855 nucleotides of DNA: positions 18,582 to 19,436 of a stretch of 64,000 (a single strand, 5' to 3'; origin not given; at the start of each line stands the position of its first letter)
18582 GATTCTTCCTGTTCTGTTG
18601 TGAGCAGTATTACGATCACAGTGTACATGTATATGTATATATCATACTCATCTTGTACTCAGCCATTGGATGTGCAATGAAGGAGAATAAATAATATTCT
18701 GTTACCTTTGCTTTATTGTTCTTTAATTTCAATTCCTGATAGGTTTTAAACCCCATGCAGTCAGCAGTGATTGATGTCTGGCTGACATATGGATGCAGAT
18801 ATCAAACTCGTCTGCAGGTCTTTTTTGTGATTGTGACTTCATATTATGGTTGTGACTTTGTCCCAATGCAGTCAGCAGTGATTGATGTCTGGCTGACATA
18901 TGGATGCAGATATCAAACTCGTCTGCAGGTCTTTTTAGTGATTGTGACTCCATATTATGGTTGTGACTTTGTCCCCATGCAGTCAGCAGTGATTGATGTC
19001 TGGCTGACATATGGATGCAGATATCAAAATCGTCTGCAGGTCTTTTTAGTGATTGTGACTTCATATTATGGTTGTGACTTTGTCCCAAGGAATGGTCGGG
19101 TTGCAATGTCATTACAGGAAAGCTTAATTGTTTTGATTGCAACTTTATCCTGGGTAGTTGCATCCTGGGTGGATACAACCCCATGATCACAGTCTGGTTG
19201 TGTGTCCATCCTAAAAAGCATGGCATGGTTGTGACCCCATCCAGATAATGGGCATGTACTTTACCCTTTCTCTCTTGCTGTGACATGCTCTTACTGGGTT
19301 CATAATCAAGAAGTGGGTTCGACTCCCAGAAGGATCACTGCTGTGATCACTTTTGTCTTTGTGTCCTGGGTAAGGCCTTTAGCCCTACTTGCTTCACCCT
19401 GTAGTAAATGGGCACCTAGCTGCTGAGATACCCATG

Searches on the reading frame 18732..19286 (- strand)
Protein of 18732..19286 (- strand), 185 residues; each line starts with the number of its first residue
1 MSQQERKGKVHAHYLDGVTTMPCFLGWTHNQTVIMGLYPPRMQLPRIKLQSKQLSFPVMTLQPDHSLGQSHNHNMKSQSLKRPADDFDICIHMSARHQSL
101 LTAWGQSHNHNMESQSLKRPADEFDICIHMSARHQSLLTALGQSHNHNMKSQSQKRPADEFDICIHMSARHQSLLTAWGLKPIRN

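Call 35: search_protein_families(library=pfam, proteins=[window:18732-19286:-], max_evalue=0.001)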
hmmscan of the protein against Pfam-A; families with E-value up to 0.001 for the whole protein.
window:18732-19286:- (185 aa): 1 family
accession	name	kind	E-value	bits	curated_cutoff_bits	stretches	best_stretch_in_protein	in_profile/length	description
PF04261.18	Dyp_perox_N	-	0.00018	22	20.4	0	74-101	94-121/146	Dyp-type peroxidase, N-terminal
